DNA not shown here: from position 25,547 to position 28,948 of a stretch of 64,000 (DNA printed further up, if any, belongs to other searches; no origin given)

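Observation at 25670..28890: AT-rich single-gene islet encoding a 1033-aa sacsin/MORC-type GHKL ATPase fused to a DUF3883 nuclease-like domain: candidate single-protein defense system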

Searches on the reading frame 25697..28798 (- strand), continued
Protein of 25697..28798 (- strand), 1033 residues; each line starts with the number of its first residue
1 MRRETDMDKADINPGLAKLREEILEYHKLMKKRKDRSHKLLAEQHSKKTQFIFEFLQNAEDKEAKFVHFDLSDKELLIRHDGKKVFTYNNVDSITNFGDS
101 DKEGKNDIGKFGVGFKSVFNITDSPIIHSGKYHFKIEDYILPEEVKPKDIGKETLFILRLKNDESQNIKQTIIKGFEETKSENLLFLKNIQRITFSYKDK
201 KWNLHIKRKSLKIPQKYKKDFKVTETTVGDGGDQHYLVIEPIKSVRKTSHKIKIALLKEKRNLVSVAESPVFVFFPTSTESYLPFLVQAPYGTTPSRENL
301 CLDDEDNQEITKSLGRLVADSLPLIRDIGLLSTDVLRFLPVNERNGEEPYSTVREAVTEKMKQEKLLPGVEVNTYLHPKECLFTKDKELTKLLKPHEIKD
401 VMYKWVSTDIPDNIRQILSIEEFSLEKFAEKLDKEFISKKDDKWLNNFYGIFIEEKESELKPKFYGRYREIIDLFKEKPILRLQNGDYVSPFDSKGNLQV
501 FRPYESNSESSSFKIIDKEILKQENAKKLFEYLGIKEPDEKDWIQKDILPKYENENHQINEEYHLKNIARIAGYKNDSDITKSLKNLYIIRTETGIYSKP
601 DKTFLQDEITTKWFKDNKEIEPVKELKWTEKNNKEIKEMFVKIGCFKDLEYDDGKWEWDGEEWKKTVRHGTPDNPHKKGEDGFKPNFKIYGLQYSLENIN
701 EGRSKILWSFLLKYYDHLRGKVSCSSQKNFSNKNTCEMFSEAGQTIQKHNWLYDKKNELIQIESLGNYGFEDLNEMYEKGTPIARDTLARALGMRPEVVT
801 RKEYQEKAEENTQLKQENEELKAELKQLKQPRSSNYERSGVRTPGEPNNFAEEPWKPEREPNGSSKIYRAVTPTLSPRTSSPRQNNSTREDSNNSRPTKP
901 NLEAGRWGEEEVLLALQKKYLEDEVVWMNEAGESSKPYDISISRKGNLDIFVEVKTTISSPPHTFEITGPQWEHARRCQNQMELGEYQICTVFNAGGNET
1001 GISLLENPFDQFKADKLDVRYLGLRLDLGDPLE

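Call 55: search_dna_similar(query=window:25697-28798:-, collection=plasmids, mode=protein, max_rows=15)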
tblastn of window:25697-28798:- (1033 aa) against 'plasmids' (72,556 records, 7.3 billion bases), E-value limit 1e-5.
Records with a match: 22; places in all: 25; records where one place covers at least 80% of the query: 1.
Best place of each record, by identity: <60% 22.
By first word of the organism name: Rhizobium 2; Deinococcus 2; Sulfuricurvum 1; Methanomethylovorans 1; Chryseobacterium 1; Hymenobacter 1; Halorubrum 1; Ensifer 1; Halorussus 1; Halosimplex 1; and 10 more.
By predicted mobility (MOB-suite, as given by PLSDB): non-mobilizable 19; mobilizable 2; conjugative 1.
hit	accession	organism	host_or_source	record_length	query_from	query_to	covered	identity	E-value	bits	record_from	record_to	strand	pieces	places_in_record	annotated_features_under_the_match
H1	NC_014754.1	Sulfuricurvum kujiense DSM 16994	drain water from underground crude oil ...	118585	15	1008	96%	26.3%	2e-61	237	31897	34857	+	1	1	DUF3883 domain-containing protein | NERD domain-containing protein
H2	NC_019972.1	Methanomethylovorans hollandica DSM 15978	-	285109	40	799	74%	28.6%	2e-63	244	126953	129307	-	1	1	molecular chaperone of HSP90 family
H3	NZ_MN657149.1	Chryseobacterium sp.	-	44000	17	620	58%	24.2%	4e-34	150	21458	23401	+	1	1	AAA domain-containing protein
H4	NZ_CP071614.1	Rhizobium bangladeshense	lentil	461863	43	605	55%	23.3%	4e-36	157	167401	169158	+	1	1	hypothetical protein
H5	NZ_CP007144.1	Hymenobacter swuensis DY53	-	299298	40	571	52%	23.1%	2e-15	89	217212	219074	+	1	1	AAA domain-containing protein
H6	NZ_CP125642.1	Rhizobium sp. BT03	Phaseolus vulgaris,Pure culture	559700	43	548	49%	23.9%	6e-31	140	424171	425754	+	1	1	hypothetical protein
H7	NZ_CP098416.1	Halorubrum hochsteinianum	cell culture,underground brine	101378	31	431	39%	26.6%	7e-19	100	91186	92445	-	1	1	HNH endonuclease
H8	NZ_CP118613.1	Ensifer adhaerens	Pure isolate,Rhizosphere of Cyperus ...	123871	43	369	32%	28.2%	7e-27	127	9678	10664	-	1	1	hypothetical protein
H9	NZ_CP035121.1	Halorussus pelagicus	pure culture,salted brown alga Laminaria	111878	6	322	31%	24.3%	2e-7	63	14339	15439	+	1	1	DUF3883 domain-containing protein | hypothetical protein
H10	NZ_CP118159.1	Halosimplex aquaticum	cell culture,solar salterns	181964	50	322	26%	26.0%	3e-16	92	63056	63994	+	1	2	DUF3883 domain-containing protein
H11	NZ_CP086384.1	Deinococcus radiophilus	Harpadon nehereus,cell culture,2 Mrad ...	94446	52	322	26%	25.9%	2e-7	64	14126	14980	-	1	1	DUF3883 domain-containing protein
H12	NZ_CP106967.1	Haloferax alexandrinus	-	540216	16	305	28%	24.2%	1e-7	64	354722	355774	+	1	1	DUF3883 domain-containing protein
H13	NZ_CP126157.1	Halobaculum litoreum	cell culture,sediment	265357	28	316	28%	23.4%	7e-13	81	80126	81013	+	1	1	DUF3883 domain-containing protein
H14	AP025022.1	Calothrix sp. PCC 7716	-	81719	54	306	24%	25.8%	1e-6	61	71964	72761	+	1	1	hypothetical protein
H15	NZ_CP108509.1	Streptomyces sp. NBC_01237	-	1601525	46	322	27%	23.3%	4e-12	79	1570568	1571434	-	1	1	none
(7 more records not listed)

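Call 56: search_dna_similar(query=window:25697-28798:-, collection=phages, mode=protein, max_rows=10)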
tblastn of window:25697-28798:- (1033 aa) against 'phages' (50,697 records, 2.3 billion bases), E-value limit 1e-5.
Records with a match: 1; places in all: 1; records where one place covers at least 80% of the query: 0.
Best place of each record, by identity: <60% 1.
By first word of the organism name: Bacteriophage 1.
By host as written in the record: - 1.
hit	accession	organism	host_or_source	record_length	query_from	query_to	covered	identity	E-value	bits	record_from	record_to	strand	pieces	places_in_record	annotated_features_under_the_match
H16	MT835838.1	Bacteriophage sp.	human fecal samples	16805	39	653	60%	26.2%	8e-40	167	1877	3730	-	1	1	record has no annotation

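Call 70: search_protein_families(library=padloc, alignment_id=A2, max_evalue=0.00001)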
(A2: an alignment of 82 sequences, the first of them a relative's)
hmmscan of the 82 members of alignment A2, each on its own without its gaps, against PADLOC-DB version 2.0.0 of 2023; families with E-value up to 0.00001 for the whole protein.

A. member 1, L003:4640-5716:+ (359 aa): 0 families

B. families by the number of members that match (of 82 scanned): 341 families (the first 25 are shown)
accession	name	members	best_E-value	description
PDLC04134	mad2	4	2.7e-29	mads_2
PDLC03350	MTase_II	3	2.4e-140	Type II methyltransferase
PDLC03353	MTase_II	3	7.1e-73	Type II methyltransferase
PDLC03387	MTase_II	3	1.1e-38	Type II methyltransferase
PDLC03371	MTase_II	3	4.9e-37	Type II methyltransferase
PDLC03299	MTase_II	3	4.5e-32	Type II methyltransferase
PDLC03363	MTase_II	3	2.3e-23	Type II methyltransferase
PDLC03216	MTase_II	3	5.5e-19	Type II methyltransferase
PDLC03380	MTase_II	3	1.1e-16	Type II methyltransferase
PDLC03339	MTase_II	3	1.2e-16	Type II methyltransferase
PDLC03738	oMTase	3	5.8e-16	orphan methyltransferase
PDLC03228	MTase_II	3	7.4e-16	Type II methyltransferase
PDLC03238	MTase_II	3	1.9e-15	Type II methyltransferase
PDLC03351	MTase_II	3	3.7e-14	Type II methyltransferase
PDLC03325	MTase_II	3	9.8e-14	Type II methyltransferase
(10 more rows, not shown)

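Call 71: search_protein_families(library=pfam, alignment_id=A2, max_evalue=0.00001)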
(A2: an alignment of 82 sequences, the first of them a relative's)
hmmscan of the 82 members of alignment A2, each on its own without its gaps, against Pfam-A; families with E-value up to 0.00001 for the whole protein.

A. member 1, L003:4640-5716:+ (359 aa): 2 families
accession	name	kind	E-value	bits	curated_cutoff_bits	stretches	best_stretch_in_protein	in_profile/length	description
PF04055.27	Radical_SAM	-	3.2e-10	40.9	29.5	1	27-188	2-165/166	Radical SAM superfamily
PF13186.11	SPASM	-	5.3e-08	33.5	21.5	1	266-316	5-67/67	Iron-sulfur cluster-binding domain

B. families by the number of members that match (of 82 scanned): 149 families (the first 25 are shown)
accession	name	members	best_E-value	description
PF01555.25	N6_N4_Mtase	3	1.7e-49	DNA methylase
PF14236.12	DruA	2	3.1e-72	Druantia protein DruA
PF12705.13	PDDEXK_1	2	9.2e-27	PD-(D/E)XK nuclease superfamily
PF00227.31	Proteasome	2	1e-24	Proteasome subunit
PF04851.21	ResIII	2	5.8e-24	Type III restriction enzyme, res subunit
PF00270.35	DEAD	2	9.9e-19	DEAD/DEAH box helicase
PF13245.12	AAA_19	2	4.6e-17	AAA domain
PF09376.16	NurA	2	4e-14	NurA domain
PF01935.23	DUF87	2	1.6e-12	Helicase HerA, central domain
PF04055.27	Radical_SAM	2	2.5e-11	Radical SAM superfamily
PF12838.12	Fer4_7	2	2.5e-10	4Fe-4S dicluster domain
PF13186.11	SPASM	2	1.1e-08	Iron-sulfur cluster-binding domain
PF00562.33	RNA_pol_Rpb2_6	1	3.6e-135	RNA polymerase Rpb2, domain 6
PF01131.25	Topoisom_bac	1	2.8e-128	DNA topoisomerase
PF00920.27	ILVD_EDD_N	1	3.3e-128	Dihydroxy-acid/6-phosphogluconate dehydratase N-terminal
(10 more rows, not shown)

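Call 73: search_protein_families(library=pfam, proteins=[L010:12203-13162:+, L012:12023-12982:+, L020:8488-9447:+, L027:12083-13042:+, L040:12161-13120:+, L045:12266-13225:+, L062:12242-13201:+, L065:11996-12955:+, L053:12311-13270:+, L013:12428-13264:+], max_evalue=0.01)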
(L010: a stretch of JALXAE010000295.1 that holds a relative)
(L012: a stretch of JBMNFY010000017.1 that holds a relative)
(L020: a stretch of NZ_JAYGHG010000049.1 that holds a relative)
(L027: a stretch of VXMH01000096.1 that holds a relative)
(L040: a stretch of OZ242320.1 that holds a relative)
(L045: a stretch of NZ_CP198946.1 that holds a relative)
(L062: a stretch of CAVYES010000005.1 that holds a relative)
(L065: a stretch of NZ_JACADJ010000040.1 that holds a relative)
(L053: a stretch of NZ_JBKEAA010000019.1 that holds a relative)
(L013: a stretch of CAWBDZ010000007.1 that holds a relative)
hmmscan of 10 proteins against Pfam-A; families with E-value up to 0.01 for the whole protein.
L010:12203-13162:+ (320 aa): 0 families

L012:12023-12982:+ (320 aa): 0 families

L020:8488-9447:+ (320 aa): 0 families

L027:12083-13042:+ (320 aa): 0 families

L040:12161-13120:+ (320 aa): 2 families
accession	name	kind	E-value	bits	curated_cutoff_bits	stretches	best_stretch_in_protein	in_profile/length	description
PF23404.1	FAZ1_C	-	0.003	18.1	27.6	0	70-98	5-33/35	FAZ1, C-terminal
PF11238.13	DUF3039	-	0.0069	16.6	22.7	0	203-233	25-55/56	Protein of unknown function (DUF3039)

L045:12266-13225:+ (320 aa): 1 family
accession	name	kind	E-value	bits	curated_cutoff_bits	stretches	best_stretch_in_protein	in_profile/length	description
PF13020.12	NOV_C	-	3.3e-09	37.1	22.1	1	221-283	28-87/91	Protein NO VEIN, C-terminal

L062:12242-13201:+ (320 aa): 0 families

L065:11996-12955:+ (320 aa): 0 families

L053:12311-13270:+ (320 aa): 1 family
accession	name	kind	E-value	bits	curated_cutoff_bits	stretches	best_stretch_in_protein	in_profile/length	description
PF13020.12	NOV_C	-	3.9e-09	36.9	22.1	1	200-280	7-89/91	Protein NO VEIN, C-terminal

L013:12428-13264:+ (279 aa): 5 families
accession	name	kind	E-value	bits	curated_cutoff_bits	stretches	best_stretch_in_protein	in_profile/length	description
PF13561.12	adh_short_C2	-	1.1e-58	199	27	1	42-272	1-236/236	Enoyl-(Acyl carrier protein) reductase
PF00106.31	adh_short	-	2.8e-50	170.9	26.6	1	36-219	1-188/195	short chain dehydrogenase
PF08659.16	KR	-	1.4e-10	41.8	22.6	1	38-197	3-166/180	KR domain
PF01370.27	Epimerase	-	9.9e-06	25.6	20.9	1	38-203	1-165/240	NAD dependent epimerase/dehydratase family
PF13460.12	NAD_binding_10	-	0.0061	16.9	27.2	1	42-103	1-60/184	NAD(P)H-binding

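Call 74: find_encoding_contigs(protein=P0096, flank=8000, max_places=1)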
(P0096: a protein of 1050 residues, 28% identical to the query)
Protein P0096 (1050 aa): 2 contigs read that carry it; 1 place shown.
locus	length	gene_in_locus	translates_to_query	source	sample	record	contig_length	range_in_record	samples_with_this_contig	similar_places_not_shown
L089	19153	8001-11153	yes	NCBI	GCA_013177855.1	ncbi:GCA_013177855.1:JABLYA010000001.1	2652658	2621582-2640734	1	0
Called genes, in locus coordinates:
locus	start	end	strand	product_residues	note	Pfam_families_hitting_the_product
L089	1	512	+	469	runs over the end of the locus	PF02874:ATP-synt_ab_N, PF00006:ATP-synt_ab, PF22919:ATP-synt_VA_C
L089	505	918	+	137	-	PF02823:ATP-synt_DE_N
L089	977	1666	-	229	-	PF01210:NAD_Gly3P_dh_N (weak), PF01488:Shikimate_DH (weak), PF02254:TrkA_N, PF03446:NAD_binding_2, PF03721:UDPG_MGDP_dh_N (weak), PF03807:F420_oxidored, PF13460:NAD_binding_10 (weak), PF02080:TrkA_C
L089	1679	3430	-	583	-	PF02386:TrkH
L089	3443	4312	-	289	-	PF01145:Band_7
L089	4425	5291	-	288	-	PF01904:DUF72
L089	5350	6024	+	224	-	PF07610:DUF1573, PF22544:HYDIN_VesB_CFA65-like_Ig, PF22076:Cep192_D6 (faint), PF22066:Cep192_D8 (weak), PF12371:TMEM131_like_N (weak), PF15780:ASH (weak), PF22544:HYDIN_VesB_CFA65-like_Ig (weak)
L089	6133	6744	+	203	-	PF04264:YceI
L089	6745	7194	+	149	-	PF12802:MarR_2, PF01047:MarR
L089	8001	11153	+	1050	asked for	PF25794:SACS, PF13020:NOV_C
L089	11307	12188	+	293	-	PF00483:NTP_transferase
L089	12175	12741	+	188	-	PF00908:dTDP_sugar_isom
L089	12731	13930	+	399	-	PF01266:DAO, PF07992:Pyr_redox_2 (faint), PF13738:Pyr_redox_3 (faint)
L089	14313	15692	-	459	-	PF02775:TPP_enzyme_C, PF01558:POR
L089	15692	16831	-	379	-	PF01855:POR_N, PF02780:Transketolase_C (weak), PF17147:PFOR_II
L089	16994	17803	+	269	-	PF00215:OMPdecase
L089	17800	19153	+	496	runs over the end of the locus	PF11013:DUF2851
